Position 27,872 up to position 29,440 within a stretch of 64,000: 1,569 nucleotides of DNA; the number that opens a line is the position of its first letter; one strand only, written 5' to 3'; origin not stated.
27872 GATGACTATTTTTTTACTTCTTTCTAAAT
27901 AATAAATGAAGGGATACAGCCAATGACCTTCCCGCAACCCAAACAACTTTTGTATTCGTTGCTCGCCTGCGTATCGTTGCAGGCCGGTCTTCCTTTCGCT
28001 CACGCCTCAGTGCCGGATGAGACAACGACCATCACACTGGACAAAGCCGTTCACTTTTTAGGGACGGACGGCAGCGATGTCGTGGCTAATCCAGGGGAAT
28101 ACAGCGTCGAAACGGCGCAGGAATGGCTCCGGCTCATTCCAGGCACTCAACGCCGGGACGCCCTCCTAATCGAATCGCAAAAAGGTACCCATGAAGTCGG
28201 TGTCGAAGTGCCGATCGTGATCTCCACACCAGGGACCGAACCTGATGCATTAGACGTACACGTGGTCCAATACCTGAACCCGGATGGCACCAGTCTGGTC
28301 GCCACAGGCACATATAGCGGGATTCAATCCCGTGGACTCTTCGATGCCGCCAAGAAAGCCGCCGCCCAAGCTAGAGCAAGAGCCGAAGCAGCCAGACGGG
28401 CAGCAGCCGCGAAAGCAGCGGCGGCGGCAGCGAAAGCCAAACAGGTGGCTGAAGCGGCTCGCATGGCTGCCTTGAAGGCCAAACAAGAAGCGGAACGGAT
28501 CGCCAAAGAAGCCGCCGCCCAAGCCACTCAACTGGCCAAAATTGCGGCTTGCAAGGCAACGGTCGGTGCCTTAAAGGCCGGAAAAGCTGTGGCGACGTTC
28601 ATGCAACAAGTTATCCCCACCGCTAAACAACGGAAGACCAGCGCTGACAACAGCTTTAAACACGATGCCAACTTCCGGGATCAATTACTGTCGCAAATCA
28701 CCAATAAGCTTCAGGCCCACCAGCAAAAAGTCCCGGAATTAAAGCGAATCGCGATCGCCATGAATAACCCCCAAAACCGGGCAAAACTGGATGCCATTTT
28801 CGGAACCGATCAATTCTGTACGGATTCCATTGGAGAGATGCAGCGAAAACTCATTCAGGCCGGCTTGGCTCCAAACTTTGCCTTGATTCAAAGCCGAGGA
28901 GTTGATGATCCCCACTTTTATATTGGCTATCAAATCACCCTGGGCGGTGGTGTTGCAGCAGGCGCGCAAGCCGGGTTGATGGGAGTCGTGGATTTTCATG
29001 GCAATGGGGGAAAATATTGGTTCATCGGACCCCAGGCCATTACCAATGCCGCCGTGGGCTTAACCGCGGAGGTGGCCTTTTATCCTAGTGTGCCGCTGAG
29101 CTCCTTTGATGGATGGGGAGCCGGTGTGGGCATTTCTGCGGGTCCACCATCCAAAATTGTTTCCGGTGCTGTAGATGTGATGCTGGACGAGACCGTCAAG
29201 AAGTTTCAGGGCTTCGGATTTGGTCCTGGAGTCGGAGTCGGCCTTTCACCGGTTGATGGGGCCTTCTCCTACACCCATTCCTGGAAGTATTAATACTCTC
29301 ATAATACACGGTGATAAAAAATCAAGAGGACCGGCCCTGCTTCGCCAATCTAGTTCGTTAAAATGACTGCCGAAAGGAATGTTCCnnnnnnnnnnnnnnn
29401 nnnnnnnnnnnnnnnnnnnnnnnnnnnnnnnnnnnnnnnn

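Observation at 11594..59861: One ~100-aa N-terminal module heads 11 otherwise unrelated secreted proteins (12 copies)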

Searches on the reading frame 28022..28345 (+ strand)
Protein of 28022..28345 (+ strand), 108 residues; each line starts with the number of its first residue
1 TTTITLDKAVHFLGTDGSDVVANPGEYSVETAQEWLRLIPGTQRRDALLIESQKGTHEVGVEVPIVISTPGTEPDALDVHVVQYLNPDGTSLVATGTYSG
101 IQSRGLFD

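Call 12: search_solved_structures(query=A1, max_evalue=10)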
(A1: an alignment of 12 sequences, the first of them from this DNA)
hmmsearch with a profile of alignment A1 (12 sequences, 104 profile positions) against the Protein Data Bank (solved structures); distinct sequences matched with E-value up to 10: 0.

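Call 13: find_homologous_proteins(query=A1, max_evalue=0.001)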
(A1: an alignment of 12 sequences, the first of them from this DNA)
Query A1 (12 sequences) (108 aa, profile of the alignment): 21 proteins with E <= 0.001 among 1679 candidates.
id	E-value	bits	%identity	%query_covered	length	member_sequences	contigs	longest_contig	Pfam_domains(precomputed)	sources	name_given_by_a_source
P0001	8.1e-31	124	52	94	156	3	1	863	-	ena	-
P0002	9.0e-31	124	84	98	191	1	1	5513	-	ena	-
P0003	1.5e-30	123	46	98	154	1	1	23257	-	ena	-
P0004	2.4e-30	123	83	100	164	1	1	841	-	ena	-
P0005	1.6e-29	120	83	100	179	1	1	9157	-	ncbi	ncbi:MAG: hypothetical protein ACQ9IQ_11305, partial [Nitrospirales bacterium]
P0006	7.8e-29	118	83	98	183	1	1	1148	-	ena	-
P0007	1.7e-27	113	75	97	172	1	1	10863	-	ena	-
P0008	7.2e-27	111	32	34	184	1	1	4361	-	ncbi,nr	ncbi:MAG: hypothetical protein KC545_14690, partial [Nitrospira sp.]|nr:hypothetical protein [Nitros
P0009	1.5e-24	104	41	97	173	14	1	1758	-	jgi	jgi:hypothetical protein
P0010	7.9e-24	102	40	97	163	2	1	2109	-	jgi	-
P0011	1.2e-23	101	42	96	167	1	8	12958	-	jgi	jgi:hypothetical protein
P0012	2.4e-23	100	42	96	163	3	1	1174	-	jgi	jgi:hypothetical protein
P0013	1.0e-19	88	87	69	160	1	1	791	-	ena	-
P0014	1.3e-17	82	70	84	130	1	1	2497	-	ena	-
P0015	1.0e-16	79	36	96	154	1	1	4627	-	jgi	jgi:hypothetical protein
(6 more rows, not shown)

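Call 19: search_protein_representatives(alignment_id=A1)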
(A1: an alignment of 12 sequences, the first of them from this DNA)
Query: 12 sequences, 104 profile positions. Proteins with E-value up to 0.001 (for the whole library): 1024; up to 1e-10: 780; up to 1e-30: 39. The best 150 are listed.
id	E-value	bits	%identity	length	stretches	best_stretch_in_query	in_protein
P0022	3.2e-55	200.9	-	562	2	2-103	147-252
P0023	4.7e-54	197.1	-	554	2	2-103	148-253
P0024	4.9e-54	197.1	-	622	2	3-104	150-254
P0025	1.7e-53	195.3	-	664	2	2-102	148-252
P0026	3.0e-52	191.3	-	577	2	2-103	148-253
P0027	1.2e-49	183.0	-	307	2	2-104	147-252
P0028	1.7e-49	182.5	-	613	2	2-103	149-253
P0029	8.3e-49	180.2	-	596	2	2-102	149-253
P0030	3.0e-46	172.0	-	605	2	3-103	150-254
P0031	7.5e-45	167.5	-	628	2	2-103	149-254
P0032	1.3e-44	166.7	-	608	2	3-103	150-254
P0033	9.7e-44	164.0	-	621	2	3-103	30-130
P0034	2.0e-43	162.9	-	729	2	3-103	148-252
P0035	5.8e-43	161.5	-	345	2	2-92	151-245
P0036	2.5e-42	159.5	-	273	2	3-103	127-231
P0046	2.2e-32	127.5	-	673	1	2-104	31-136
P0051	7.5e-32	125.8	-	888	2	6-103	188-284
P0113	9.8e-27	109.3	-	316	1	3-103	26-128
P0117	1.8e-26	108.5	-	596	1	3-104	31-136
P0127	4.8e-26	107.1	-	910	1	2-103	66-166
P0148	5.5e-25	103.7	-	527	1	3-103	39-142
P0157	1.7e-24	102.1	-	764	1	2-102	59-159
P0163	2.3e-24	101.7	-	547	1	2-103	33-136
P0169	3.5e-24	101.1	-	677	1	2-103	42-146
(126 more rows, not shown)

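Call 27: search_protein_families(library=pfam, alignment_id=A4, max_evalue=0.001)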
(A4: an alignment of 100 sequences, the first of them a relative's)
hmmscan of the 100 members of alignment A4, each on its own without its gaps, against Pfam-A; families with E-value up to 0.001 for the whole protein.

A. member 1, P0022 (562 aa): 0 families

B. families by the number of members that match (of 100 scanned): 28 families (the first 25 are shown)
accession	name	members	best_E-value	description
PF01764.32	Lipase_3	4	5.7e-22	Lipase (class 3)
PF17660.6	BTRD1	2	1.2e-38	Polyglycine hydrolase-like, structural repeat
PF01551.29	Peptidase_M23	2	7.8e-14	Peptidase family M23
PF00024.32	PAN_1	2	5.3e-10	PAN domain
PF07705.17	CARDB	2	1.8e-09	CARDB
PF19190.6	BACON_2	2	0.00031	Viral BACON domain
PF19872.4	DUF6345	1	9.9e-42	Family of unknown function (DUF6345)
PF07603.17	Lcl_C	1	1.2e-17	Lcl C-terminal domain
PF24251.1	DUF7453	1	1.4e-12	Family of unknown function (DUF7453)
PF00030.24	Crystall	1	2.7e-12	Beta/Gamma crystallin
PF03160.20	Calx-beta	1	1.2e-07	Calx-beta domain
PF06101.16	Vps62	1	1.1e-06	Vacuolar protein sorting-associated protein 62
PF08276.17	PAN_2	1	1.6e-06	PAN-like domain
PF14295.12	PAN_4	1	1.9e-06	PAN domain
PF25024.1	EGF_TEN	1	3.2e-06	Teneurin EGF domain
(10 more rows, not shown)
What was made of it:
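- Variable C-termini include lectin-like and enzymatic domains, as in phage receptor-binding proteins (call 27). Cargo types are diverse (call 27).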

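Call 44: list_cluster_members(proteins=[P0033, P0051, P0113, P0127, P0148, P0157, P0163, P0169, P0022, P0046])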
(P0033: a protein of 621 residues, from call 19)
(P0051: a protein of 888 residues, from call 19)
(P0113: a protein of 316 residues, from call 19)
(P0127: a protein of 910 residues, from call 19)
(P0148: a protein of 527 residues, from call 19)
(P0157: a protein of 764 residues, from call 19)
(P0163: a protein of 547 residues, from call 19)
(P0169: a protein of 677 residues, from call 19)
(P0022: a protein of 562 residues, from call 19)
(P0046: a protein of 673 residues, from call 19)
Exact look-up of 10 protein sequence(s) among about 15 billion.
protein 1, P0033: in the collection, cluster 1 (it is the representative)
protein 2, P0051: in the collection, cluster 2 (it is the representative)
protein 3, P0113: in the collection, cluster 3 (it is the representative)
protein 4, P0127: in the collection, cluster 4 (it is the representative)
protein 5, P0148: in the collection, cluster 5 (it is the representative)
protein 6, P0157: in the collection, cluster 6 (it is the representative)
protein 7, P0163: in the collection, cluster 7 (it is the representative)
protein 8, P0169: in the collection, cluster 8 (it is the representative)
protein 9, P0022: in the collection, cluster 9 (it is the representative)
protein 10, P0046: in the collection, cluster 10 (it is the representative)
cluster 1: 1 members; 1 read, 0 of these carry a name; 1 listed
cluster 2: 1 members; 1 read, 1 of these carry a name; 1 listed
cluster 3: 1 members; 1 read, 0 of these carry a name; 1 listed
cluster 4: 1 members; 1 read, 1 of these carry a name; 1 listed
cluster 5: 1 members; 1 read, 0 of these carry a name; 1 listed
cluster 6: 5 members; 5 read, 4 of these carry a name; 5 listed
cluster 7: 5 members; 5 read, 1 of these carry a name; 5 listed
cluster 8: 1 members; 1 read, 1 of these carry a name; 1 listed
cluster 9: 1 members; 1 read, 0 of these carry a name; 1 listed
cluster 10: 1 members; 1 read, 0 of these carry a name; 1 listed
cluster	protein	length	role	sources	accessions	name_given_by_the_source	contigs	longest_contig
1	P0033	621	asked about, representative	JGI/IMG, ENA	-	-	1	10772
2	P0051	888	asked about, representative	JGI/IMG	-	hypothetical protein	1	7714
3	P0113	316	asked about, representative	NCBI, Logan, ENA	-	-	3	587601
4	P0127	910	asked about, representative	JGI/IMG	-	hypothetical protein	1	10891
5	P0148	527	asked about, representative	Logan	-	-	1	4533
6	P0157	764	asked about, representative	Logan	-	-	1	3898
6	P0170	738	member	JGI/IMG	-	hypothetical protein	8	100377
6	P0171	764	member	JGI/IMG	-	hypothetical protein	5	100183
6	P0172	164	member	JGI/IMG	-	hypothetical protein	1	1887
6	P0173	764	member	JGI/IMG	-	hypothetical protein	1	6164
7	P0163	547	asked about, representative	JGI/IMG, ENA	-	-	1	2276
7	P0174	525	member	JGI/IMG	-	hypothetical protein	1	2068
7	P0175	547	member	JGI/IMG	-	-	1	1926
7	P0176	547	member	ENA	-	-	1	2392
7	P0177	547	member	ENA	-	-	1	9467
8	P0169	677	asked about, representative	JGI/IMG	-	hypothetical protein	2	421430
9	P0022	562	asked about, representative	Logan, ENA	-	-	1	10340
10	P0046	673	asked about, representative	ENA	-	-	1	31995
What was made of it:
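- Tried and rejected: list_cluster_members gave only 'hypothetical protein' (call 44).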

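Call 45: find_encoding_contigs(protein=P0169, flank=10000, max_places=2)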
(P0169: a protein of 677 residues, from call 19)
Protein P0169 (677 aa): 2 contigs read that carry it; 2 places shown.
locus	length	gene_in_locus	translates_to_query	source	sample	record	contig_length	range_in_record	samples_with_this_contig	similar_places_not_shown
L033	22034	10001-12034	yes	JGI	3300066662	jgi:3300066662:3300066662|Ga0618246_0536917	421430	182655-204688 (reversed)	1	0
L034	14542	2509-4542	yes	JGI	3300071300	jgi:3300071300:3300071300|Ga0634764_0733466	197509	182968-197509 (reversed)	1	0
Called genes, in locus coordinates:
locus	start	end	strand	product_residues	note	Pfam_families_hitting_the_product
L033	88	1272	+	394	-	PF01916:DS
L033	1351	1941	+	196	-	PF01862:PvlArgDC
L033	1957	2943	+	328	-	PF00491:Arginase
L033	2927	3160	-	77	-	-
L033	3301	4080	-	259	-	PF00378:ECH_1, PF16113:ECH_2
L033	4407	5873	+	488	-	PF03972:MmgE_PrpD_N, PF19305:MmgE_PrpD_C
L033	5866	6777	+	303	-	PF13714:PEP_mutase, PF00463:ICL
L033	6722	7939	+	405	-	PF00285:Citrate_synt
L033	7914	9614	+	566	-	PF00501:AMP-binding, PF13193:AMP-binding_C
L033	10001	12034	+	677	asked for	PF25390:WD40_RLD, PF13540:RCC1_2 (weak), PF00415:RCC1, PF13540:RCC1_2, PF25275:Golvesin_C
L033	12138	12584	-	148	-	-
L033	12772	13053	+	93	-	-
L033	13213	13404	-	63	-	-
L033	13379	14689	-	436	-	-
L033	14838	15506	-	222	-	-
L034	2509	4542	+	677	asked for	PF25390:WD40_RLD, PF13540:RCC1_2 (weak), PF00415:RCC1, PF13540:RCC1_2, PF25275:Golvesin_C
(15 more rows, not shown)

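Call 80: find_encoding_contigs(protein=P0046, flank=6000, max_places=2)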
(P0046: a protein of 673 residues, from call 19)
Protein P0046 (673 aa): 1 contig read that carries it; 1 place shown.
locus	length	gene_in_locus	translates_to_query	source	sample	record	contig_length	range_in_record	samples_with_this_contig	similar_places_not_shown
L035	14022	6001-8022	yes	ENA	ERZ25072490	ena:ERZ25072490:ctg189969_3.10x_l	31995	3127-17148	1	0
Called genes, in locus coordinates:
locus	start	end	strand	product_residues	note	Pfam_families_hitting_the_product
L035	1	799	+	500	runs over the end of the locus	PF04389:Peptidase_M28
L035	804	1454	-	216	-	-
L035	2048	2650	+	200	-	-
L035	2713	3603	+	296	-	-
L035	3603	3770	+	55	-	-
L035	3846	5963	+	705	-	-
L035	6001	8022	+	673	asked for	PF01764:Lipase_3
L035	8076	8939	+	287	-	-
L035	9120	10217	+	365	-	-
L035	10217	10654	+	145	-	PF01764:Lipase_3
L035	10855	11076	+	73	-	-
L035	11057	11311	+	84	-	-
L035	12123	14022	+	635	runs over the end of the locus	-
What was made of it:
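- A Lipase_3 fragment lies downstream of a module gene in L035 (call 80).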

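Call 81: find_encoding_contigs(protein=P0117, flank=6000, max_places=2)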
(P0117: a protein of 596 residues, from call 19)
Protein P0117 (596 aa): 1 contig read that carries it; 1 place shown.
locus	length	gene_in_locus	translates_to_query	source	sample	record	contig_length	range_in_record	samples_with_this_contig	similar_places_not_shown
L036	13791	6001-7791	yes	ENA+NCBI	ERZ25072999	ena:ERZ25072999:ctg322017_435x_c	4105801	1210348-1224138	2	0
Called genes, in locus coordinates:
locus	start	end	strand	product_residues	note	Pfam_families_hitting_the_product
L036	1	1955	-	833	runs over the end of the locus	PF03176:MMPL, PF02460:Patched (faint), PF12349:Sterol-sensing, PF03176:MMPL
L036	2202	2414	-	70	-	-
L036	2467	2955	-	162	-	PF01243:PNPOx_N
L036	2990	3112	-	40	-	PF07617:DUF1579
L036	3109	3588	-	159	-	PF07617:DUF1579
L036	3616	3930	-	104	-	-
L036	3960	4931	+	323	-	-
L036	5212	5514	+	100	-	-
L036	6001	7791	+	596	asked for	PF01764:Lipase_3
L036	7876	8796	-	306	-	PF00226:DnaJ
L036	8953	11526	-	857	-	PF12704:MacB_PCD (weak), PF02687:FtsX, PF12704:MacB_PCD, PF02687:FtsX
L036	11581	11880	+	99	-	PF08281:Sigma70_r4_2, PF00196:GerE, PF04545:Sigma70_r4 (weak), PF13384:HTH_23 (weak)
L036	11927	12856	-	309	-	PF01180:DHO_dh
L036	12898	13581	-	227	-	PF00005:ABC_tran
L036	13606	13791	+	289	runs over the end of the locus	PF18912:DZR_2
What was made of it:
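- Some members lie alone, away from any island (P0169, call 45; P0117, call 81). Stand-alone modules, lipoprotein versions and solitary genes occur far from tail-like genes (calls 45, 81). None follows the lipase-tailed P0117 either (call 81).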

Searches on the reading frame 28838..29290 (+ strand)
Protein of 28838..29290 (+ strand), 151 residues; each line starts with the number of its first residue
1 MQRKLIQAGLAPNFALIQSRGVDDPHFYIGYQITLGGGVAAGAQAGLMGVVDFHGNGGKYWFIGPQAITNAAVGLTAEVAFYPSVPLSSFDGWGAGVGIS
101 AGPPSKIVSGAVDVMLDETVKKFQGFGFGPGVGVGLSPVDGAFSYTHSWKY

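Call 74: predict_structure(alignment_id=A5)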
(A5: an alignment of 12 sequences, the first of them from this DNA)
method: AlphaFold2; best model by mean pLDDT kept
length: 151 residues; sequences in the alignment: 12
mean_pLDDT: 84.9   pTM: 0.72
mean pLDDT of the five models: 84.9, 84.7, 84.5, 84.3, 84.1
residues with pLDDT >= 90: 87; 70-90: 37; 50-70: 20; < 50: 7
segments of 3 or more residues with pLDDT < 50: 14-19
pLDDT, mean of each block of 10 residues (from residue 1): 54 49 82 91 95 92 93 90 94 94 74 93 94 84 95 87
secondary structure, 60 per line:
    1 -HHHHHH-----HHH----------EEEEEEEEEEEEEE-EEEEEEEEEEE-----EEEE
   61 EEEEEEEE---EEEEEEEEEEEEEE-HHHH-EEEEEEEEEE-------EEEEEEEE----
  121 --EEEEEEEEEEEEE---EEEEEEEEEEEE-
elements in order: H2-7 E26-39 E41-51 E57-68 E72-85 H87-90 E92-101 E109-116 E123-135 E139-150
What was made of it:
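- An internal copy of the motif in g27923 is also disordered (call 74).
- Tried and rejected: AlphaFold gives eight long antiparallel strands at pLDDT 85 (call 74).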

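Call 76: fold_search(model_id=the predicted structure, library=pdb)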
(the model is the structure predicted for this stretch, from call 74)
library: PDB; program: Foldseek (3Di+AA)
matches with E <= 10: 1412; with E <= 0.001: 0
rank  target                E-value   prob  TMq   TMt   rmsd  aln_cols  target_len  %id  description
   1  5y8q_B                3.6e-03  0.38  0.24  0.18  16.6       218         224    6  ZsYellow at pH 8.0 (released 2017-09-13)
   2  7z7o_D                4.8e-03  0.21  0.22  0.17  18.3       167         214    8  Structure of the fluorescent protein NeonCyan0.95 at pH 7.5 (released 2022-05-04)
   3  5y8q_A                5.5e-03  0.21  0.21  0.16  16.2       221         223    8  ZsYellow at pH 8.0 (released 2017-09-13)
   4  6b7r_A                5.8e-03  0.54  0.29  0.21  14.2       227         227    7  Truncated strand 11-less green fluorescent protein (released 2017-12-27)
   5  4jeo_A                6.2e-03  0.23  0.22  0.17  16.8       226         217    7  Crystal structure of red fluorescent protein lanRFPdam exposed to prolonged X-ray irradiation (released 2013-09-18)
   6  7sfa_B                6.2e-03  0.18  0.21  0.16  17.3       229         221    9  Branchiostoma floridae fluorescent protein LanFP10A2 (released 2022-03-30)
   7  7z7p_G                6.2e-03  0.16  0.21  0.16  16.9       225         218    7  Structure of the fluorescent protein NeonCyan0.95 at pH 5.6 (released 2022-05-04)
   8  7z7p_B                6.6e-03  0.16  0.20  0.16  16.7       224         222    7  Structure of the fluorescent protein NeonCyan0.95 at pH 5.6 (released 2022-05-04)
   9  4ohs_A                7.0e-03  0.25  0.23  0.17  16.2       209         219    8  The structure of a far-red fluorescent protein, AQ143 (released 2014-02-26)
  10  2ojk_A                7.0e-03  0.25  0.22  0.17  15.3       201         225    9  Crystal Structure of Green Fluorescent Protein from Zoanthus sp at 2.2 A Resolution (released 2007-09-25)
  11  8c0n_A                7.4e-03  0.30  0.24  0.18  16.0       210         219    7  Crystal structure of the red form of the mTagFT fluorescent timer (released 2023-03-08)
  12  7z7p_F                7.9e-03  0.15  0.21  0.16  16.9       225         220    7  Structure of the fluorescent protein NeonCyan0.95 at pH 5.6 (released 2022-05-04)
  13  8rzz_E                8.4e-03  0.25  0.22  0.17  14.1       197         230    6  Crystal structure of Renilla luciferase RLuc8-GFP BRET complex at pH 9.0 (space group P32) (released 2025-09-03)
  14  8rzz_A                8.9e-03  0.23  0.22  0.17  17.1       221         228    8  Crystal structure of Renilla luciferase RLuc8-GFP BRET complex at pH 9.0 (space group P32) (released 2025-09-03)
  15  7sfa_A                8.9e-03  0.18  0.22  0.17  16.7       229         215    8  Branchiostoma floridae fluorescent protein LanFP10A2 (released 2022-03-30)
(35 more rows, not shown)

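Call 77: search_solved_structures(query=A5, max_evalue=10)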
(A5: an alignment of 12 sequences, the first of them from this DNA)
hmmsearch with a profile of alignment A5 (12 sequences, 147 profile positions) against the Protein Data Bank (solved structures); distinct sequences matched with E-value up to 10: 0.
